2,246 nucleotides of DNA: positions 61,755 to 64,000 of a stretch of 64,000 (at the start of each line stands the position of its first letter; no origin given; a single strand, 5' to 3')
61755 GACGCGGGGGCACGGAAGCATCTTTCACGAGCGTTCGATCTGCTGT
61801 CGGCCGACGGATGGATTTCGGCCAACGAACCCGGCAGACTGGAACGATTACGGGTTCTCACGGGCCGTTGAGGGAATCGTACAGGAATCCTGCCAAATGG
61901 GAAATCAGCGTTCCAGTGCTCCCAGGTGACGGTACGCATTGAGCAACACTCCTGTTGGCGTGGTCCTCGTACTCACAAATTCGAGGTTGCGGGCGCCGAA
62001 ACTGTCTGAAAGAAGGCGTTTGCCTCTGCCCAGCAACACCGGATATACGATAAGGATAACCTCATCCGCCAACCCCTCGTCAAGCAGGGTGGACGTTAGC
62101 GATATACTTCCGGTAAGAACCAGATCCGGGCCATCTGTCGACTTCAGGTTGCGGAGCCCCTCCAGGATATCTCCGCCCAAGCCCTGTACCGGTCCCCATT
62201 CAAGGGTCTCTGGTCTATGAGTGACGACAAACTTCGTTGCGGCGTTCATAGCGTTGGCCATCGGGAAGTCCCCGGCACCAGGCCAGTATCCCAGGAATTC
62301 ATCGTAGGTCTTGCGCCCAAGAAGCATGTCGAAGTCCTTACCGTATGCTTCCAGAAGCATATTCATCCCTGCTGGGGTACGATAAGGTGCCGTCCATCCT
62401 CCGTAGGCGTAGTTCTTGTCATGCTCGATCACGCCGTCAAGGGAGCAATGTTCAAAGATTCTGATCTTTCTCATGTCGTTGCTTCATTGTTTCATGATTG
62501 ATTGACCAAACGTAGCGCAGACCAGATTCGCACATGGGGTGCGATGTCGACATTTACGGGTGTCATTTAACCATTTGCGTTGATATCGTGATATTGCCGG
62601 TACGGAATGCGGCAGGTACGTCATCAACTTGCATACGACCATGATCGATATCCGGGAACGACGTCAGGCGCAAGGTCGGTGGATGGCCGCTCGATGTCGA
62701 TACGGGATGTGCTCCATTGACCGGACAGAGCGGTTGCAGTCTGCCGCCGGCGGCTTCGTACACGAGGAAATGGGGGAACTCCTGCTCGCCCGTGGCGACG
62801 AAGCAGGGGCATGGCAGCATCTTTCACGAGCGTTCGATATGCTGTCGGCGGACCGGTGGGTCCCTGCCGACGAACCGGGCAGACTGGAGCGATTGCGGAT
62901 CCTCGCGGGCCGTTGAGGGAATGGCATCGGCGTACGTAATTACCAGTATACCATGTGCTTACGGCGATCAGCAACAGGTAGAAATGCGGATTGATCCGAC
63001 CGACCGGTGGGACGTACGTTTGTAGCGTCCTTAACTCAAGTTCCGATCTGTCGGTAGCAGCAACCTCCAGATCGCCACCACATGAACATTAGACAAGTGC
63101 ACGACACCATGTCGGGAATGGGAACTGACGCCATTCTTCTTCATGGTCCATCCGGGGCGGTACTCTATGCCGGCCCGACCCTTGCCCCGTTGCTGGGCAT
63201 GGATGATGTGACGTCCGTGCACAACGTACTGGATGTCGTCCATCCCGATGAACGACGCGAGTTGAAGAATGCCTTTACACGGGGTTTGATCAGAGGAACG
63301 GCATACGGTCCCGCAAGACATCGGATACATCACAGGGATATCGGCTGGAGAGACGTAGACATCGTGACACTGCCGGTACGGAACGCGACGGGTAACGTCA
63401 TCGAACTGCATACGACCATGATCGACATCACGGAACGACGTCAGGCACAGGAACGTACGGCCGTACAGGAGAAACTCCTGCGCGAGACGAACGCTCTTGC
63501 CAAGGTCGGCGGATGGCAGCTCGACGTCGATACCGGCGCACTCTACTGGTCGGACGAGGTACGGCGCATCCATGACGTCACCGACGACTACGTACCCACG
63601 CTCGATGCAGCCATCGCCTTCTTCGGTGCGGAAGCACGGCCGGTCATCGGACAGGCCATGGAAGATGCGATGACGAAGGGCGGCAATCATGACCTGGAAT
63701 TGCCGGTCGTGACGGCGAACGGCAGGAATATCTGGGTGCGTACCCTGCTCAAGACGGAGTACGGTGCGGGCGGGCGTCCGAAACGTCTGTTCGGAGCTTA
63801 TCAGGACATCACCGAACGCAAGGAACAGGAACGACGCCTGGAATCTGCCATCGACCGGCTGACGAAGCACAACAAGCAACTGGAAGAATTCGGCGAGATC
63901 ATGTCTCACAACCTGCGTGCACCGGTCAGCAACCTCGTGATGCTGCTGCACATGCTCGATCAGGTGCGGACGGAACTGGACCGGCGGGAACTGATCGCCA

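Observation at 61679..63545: Mosaic duplication/rearrangement scar: kinase fragment and TPR 3'-end copy fused in frame, next to an AT-richer DHFR-like gene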

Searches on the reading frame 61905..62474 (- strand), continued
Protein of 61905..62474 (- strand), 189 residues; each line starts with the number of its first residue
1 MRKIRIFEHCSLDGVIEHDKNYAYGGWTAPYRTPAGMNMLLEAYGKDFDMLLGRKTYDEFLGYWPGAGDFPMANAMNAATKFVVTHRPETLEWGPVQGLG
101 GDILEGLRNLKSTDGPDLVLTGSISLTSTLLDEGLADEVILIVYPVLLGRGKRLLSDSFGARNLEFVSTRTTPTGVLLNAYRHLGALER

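Call 46: search_solved_structures(query=window:61905-62474:-, max_evalue=0.001)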
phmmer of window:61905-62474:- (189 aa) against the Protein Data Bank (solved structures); distinct sequences matched with E-value up to 0.001: 3.
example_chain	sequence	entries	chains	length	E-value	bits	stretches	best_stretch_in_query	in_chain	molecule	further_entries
8jsv_A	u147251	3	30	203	2.6e-26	95.4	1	1-187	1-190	Dihydrofolate reductase family protein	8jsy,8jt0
2gd9_A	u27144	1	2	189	5.3e-13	52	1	50-182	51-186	Hypothetical protein yyaP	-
2xw7_A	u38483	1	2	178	2.7e-05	26.8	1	9-156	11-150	DIHYDROFOLATE REDUCTASE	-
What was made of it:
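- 61905..62474 (-): RibD_C / 'dihydrofolate reductase family' gene (189 aa); functional and horizontally acquired. PDB 8jsv 'Dihydrofolate reductase family protein', E = 2.6e-26 (call 46).
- On RibD_C / dihydrofolate-reductase-family protein (PF01872): PDB 8jsv at E = 2.6e-26 and YyaP 2gd9 at E = 5e-13 (call 46).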

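Call 48: find_homologous_proteins(query=L001:7924-9393:-, max_evalue=1e-100)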
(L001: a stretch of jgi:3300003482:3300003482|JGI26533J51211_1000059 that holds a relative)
Query L001:7924-9393:- (489 aa): 4 proteins with E <= 1e-100 among 8000 candidates.
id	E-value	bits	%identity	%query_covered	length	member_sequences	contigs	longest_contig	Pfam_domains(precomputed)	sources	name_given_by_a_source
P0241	0.0e+0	1093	100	100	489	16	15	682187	PF08447.19,PF08448.17,PF02518.32,PF00989.32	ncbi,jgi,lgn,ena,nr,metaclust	ncbi:MAG: PAS domain-containing sensor histidine kinase ['Candidatus Kapabacteria' thiocyanatum]|nr:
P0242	6.6e-131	455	45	98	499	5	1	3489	PF08447.19,PF13426.14,PF08448.17,PF02518.32,PF00989.32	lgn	-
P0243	3.2e-104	367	39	98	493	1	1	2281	PF08447.19,PF13426.14,PF08448.17,PF02518.32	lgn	-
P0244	3.6e-103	364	38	98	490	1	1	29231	PF08447.19,PF13426.14,PF08448.17,PF02518.32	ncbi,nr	ncbi:MAG: ATP-binding protein [Candidatus Kapabacteria bacterium]|nr:ATP-binding protein [Candidatus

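Call 49: list_cluster_members(proteins=[P0241])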
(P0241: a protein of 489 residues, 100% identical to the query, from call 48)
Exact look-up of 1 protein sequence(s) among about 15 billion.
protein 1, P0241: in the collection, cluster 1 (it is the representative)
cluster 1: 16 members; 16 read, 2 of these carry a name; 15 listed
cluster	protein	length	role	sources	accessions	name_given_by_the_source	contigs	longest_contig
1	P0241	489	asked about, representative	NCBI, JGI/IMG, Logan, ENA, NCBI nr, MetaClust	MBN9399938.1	MAG: PAS domain-containing sensor histidine kinase ['Candidatus Kapabacteria' ... | PAS domain-containing sensor histidine kinase ['Candidatus Kapabacteria' thiocyanatum] | \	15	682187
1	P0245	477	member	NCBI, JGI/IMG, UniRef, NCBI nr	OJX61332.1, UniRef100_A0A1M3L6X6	MAG: hypothetical protein BGO89_01790 [Candidatus Kapaibacterium thiocyanatum] | histidine kinase n=1 Tax=Candidatus Kapaibacterium thiocyanatum TaxID=1895771 ... | MAG: hypothetical protein BGO89_01790 ['Candidatus Kapabacteria' thiocyanatum]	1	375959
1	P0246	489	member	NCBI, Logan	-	-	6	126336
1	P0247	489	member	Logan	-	-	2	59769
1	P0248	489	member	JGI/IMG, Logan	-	-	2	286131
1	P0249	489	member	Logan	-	-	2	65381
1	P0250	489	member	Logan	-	-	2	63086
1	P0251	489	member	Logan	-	-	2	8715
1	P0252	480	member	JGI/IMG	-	-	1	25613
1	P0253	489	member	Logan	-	-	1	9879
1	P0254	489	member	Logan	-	-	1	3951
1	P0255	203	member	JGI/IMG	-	-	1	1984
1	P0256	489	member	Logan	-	-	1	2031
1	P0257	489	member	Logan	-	-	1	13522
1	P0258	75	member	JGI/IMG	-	-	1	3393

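Call 51: find_encoding_contigs(protein=P0254, flank=5000, max_places=2)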
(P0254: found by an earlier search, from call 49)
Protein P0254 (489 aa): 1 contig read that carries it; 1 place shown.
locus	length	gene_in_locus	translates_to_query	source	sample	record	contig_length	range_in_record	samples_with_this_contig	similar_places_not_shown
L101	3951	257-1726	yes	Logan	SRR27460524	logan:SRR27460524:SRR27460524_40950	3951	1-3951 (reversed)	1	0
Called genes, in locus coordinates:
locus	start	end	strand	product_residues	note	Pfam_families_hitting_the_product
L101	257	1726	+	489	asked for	PF00989:PAS (faint), PF08448:PAS_4 (faint), PF13426:PAS_9 (faint), PF08447:PAS_3 (weak), PF02518:HATPase_c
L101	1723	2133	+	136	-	PF00072:Response_reg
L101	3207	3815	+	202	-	PF00665:rve, PF13683:rve_3, PF13333:rve_2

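Call 52: find_encoding_contigs(protein=P0257, flank=5000, max_places=2)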
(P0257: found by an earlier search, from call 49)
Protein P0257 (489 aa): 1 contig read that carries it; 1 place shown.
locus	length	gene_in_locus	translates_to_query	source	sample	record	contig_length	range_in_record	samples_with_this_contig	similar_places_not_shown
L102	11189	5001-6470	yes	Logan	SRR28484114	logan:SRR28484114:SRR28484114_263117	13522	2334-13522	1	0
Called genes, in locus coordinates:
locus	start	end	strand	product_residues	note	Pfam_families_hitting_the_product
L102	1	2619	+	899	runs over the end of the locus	PF00133:tRNA-synt_1, PF09334:tRNA-synt_1g (weak), PF13603:tRNA-synt_1_2, PF08264:Anticodon_1, PF10458:Val_tRNA-synt_C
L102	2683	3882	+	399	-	PF00108:Thiolase_N, PF02803:Thiolase_C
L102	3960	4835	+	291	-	PF13424:TPR_12 (faint), PF07719:TPR_2 (faint), PF13374:TPR_10 (faint), PF13428:TPR_14 (faint), PF07721:TPR_4 (faint), PF00515:TPR_1 (faint), PF13176:TPR_7 (faint), PF13432:TPR_16 (weak), +1 more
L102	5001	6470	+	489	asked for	PF00989:PAS (faint), PF08448:PAS_4 (faint), PF08447:PAS_3 (weak), PF02518:HATPase_c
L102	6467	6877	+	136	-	PF00072:Response_reg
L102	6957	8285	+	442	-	PF01512:Complex1_51K, PF10531:SLBB, PF22461:SLBB_2, PF10589:NADH_4Fe-4S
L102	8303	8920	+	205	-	PF01467:CTP_transf_like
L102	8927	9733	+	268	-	PF00528:BPD_transp_1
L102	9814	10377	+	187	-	PF02632:BioY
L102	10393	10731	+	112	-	-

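Call 53: find_encoding_contigs(protein=P0251, flank=5000, max_places=2)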
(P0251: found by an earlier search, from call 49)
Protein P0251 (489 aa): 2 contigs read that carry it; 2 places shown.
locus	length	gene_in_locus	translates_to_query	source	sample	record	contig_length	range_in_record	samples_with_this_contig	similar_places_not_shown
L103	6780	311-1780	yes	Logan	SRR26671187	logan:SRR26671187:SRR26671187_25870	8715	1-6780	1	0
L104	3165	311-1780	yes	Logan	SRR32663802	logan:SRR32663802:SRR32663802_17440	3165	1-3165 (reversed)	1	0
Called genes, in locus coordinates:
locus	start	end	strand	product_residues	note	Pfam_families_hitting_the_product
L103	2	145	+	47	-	?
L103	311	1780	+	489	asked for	PF00989:PAS (faint), PF08448:PAS_4 (faint), PF08447:PAS_3 (faint), PF02518:HATPase_c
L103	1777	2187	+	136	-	PF00072:Response_reg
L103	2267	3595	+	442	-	PF01512:Complex1_51K, PF10531:SLBB, PF22461:SLBB_2, PF10589:NADH_4Fe-4S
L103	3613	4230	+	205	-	PF01467:CTP_transf_like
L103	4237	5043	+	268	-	PF00528:BPD_transp_1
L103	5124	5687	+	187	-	PF02632:BioY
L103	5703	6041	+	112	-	-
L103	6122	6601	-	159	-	-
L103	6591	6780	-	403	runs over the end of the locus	-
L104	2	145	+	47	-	?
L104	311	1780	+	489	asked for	PF00989:PAS (faint), PF08448:PAS_4 (faint), PF08447:PAS_3 (faint), PF02518:HATPase_c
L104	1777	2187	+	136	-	PF00072:Response_reg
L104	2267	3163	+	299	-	?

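Call 54: find_encoding_contigs(protein=P0247, flank=5000, max_places=2)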
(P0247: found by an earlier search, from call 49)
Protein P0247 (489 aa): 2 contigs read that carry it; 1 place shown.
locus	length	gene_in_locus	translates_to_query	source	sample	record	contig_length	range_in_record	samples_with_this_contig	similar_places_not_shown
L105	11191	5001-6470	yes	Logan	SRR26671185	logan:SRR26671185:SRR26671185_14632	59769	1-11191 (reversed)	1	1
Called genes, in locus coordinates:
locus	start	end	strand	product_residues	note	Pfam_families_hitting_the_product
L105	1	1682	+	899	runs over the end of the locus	PF00133:tRNA-synt_1, PF09334:tRNA-synt_1g (weak), PF13603:tRNA-synt_1_2 (weak), PF08264:Anticodon_1, PF10458:Val_tRNA-synt_C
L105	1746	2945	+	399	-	PF00108:Thiolase_N, PF00109:ketoacyl-synt (weak), PF02803:Thiolase_C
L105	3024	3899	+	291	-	PF13424:TPR_12 (faint), PF07719:TPR_2 (faint), PF13374:TPR_10 (faint), PF07721:TPR_4 (faint), PF00515:TPR_1 (faint), PF13176:TPR_7 (faint), PF13181:TPR_8 (faint), PF13432:TPR_16 (weak)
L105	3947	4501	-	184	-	PF01872:RibD_C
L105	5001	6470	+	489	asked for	PF08448:PAS_4 (faint), PF08447:PAS_3 (faint), PF02518:HATPase_c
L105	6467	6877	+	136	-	PF00072:Response_reg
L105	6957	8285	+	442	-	PF01512:Complex1_51K, PF10531:SLBB, PF22461:SLBB_2, PF10589:NADH_4Fe-4S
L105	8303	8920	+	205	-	PF01467:CTP_transf_like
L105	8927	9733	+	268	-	PF00528:BPD_transp_1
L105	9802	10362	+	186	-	PF02632:BioY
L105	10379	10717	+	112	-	-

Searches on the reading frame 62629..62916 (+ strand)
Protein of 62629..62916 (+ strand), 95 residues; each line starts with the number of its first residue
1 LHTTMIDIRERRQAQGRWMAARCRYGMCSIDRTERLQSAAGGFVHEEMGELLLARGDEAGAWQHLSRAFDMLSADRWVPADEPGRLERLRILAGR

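Call 7: search_protein_families(library=pfam, proteins=[window:62629-62916:+], max_evalue=0.01)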
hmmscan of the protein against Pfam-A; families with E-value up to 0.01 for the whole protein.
window:62629-62916:+ (95 aa): 0 families

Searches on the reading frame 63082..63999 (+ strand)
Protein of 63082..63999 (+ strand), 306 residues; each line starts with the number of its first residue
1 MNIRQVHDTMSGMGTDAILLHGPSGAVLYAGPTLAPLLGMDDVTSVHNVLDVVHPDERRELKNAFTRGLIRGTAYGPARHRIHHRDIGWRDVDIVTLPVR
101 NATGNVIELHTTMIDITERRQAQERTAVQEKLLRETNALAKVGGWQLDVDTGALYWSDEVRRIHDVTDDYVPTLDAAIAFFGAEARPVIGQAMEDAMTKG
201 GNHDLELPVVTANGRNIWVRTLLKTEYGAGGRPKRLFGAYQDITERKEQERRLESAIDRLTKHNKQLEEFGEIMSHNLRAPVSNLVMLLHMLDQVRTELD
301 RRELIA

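Call 7: search_protein_families(library=pfam, proteins=[window:63082-63999:+], max_evalue=0.01)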
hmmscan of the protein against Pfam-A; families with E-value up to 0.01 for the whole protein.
window:63082-63999:+ (306 aa): 4 families
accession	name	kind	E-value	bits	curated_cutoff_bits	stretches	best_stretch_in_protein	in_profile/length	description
PF08447.18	PAS_3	-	2.8e-13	50.4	25.6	2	30-112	4-88/89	PAS fold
PF08448.16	PAS_4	-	1e-07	32.6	23.1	1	57-121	48-110/110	PAS fold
PF00989.32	PAS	-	1e-06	29.2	22.6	0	23-116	19-113/113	PAS fold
PF13426.13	PAS_9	-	0.00012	22.7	27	0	16-118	2-103/103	PAS domain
